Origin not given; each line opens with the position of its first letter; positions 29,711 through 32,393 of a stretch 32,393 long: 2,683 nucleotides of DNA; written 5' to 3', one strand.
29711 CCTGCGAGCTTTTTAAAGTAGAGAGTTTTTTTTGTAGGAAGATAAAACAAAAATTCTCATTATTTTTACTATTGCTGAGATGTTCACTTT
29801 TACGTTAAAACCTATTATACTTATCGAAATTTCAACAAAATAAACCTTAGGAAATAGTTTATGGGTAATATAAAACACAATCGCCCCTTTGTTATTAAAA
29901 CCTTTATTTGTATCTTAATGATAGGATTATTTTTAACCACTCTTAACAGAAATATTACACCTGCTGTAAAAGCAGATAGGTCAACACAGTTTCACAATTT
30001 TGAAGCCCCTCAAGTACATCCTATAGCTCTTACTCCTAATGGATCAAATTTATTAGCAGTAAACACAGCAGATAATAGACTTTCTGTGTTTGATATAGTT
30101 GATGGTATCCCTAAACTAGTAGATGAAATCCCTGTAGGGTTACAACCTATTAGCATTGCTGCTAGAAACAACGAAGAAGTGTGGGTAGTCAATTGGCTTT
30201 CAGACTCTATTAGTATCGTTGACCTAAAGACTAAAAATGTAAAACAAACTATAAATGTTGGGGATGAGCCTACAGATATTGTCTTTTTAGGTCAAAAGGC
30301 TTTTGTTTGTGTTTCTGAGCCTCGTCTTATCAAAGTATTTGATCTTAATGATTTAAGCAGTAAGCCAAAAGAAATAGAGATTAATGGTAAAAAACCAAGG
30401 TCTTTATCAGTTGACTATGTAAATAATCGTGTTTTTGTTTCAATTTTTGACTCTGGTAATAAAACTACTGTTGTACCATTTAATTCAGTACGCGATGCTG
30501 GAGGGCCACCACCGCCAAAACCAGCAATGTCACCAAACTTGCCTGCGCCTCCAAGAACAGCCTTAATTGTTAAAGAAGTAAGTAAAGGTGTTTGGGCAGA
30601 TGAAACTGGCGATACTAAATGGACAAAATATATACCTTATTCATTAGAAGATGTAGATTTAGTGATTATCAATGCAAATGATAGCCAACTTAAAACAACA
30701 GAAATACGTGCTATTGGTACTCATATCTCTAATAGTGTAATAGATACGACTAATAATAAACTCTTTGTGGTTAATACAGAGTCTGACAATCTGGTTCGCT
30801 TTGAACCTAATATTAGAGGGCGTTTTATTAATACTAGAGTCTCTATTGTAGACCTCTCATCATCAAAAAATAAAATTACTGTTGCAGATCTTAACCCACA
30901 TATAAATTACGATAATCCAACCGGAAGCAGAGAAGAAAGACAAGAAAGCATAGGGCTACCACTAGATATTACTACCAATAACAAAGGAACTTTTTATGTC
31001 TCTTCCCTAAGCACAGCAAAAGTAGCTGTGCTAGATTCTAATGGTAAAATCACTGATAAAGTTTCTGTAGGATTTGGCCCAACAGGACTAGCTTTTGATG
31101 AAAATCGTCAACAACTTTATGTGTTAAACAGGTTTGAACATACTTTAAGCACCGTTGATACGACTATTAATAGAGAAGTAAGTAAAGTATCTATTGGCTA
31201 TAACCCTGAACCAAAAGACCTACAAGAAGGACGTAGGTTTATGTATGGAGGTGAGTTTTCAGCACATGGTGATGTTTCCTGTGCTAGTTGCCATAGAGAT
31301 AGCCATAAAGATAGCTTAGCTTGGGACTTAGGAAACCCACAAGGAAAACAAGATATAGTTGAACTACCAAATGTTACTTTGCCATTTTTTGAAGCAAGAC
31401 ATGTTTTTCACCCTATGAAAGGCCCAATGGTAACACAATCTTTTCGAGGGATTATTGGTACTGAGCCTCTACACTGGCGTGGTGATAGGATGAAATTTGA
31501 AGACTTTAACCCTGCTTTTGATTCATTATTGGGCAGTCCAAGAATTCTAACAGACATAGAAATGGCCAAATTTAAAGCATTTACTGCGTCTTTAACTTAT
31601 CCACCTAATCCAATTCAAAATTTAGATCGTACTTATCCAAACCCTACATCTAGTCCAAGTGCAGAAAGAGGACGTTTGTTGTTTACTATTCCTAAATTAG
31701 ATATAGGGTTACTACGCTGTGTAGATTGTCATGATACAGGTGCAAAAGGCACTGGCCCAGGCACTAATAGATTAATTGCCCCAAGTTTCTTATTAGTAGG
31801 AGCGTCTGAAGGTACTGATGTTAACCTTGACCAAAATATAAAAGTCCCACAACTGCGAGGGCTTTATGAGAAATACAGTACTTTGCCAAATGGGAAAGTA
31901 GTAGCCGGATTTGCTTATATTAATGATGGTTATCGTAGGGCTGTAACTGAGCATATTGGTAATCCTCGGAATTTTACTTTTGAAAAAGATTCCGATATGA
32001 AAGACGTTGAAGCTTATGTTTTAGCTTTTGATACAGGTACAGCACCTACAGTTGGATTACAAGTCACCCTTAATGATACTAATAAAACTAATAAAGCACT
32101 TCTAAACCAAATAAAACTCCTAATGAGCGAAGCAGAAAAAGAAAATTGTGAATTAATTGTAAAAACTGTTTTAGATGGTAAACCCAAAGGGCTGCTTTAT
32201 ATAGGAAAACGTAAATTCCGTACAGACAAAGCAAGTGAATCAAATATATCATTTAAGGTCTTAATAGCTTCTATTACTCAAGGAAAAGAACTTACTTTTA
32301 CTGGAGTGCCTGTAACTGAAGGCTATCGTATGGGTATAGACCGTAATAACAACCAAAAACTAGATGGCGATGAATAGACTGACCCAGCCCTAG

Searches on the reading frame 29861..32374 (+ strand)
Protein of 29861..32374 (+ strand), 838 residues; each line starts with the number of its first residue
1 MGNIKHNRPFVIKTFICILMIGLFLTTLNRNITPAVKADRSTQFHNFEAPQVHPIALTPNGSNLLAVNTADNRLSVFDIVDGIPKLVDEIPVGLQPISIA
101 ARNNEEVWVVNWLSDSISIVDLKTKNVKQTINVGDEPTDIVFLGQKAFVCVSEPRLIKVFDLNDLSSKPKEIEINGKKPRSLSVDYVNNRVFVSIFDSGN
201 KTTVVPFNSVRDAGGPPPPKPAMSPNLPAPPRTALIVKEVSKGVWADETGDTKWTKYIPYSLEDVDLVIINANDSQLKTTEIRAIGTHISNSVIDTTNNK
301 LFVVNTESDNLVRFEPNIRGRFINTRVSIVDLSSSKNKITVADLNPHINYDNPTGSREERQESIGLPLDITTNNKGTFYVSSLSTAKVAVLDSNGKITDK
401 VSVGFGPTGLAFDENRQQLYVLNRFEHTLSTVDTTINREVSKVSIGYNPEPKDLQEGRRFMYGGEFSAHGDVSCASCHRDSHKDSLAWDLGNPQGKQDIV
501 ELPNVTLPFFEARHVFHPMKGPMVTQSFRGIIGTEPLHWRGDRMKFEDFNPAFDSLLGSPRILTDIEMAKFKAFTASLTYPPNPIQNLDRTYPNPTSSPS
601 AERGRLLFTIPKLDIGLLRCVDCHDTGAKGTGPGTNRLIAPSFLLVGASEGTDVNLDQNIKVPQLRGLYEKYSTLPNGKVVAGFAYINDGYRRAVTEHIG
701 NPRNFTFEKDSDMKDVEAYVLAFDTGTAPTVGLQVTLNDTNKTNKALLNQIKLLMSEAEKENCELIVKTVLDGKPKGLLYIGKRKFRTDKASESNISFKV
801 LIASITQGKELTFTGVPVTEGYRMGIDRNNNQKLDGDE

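Call 4: search_protein_families(library=pfam, proteins=[window:29861-32374:+], max_evalue=0.001)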
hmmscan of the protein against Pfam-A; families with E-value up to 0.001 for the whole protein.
window:29861-32374:+ (838 aa): 6 families
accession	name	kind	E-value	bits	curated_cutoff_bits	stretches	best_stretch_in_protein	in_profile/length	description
PF10282.15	Lactonase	-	4.7e-06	26.5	21.7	0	54-126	248-324/344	Lactonase, 7-bladed beta-propeller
PF00034.26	Cytochrom_C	-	9.3e-06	27.3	21.3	0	619-721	11-87/90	Cytochrome c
PF22701.2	Mala_s_1-like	-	5.3e-05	23.5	27.5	0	285-436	38-160/195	Mal s 1 allergenic protein-like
PF25174.1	Beta-prop_THOC3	-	6.8e-05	22.4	305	1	50-167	47-163/272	THOC3 beta-propeller domain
PF21783.3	YNCE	-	0.00018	21.4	27.1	0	51-200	29-179/339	YNCE-like beta-propeller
PF08450.18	SGL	-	0.00019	21.6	26.3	0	287-421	133-242/246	SMP-30/Gluconolactonase/LRE-like region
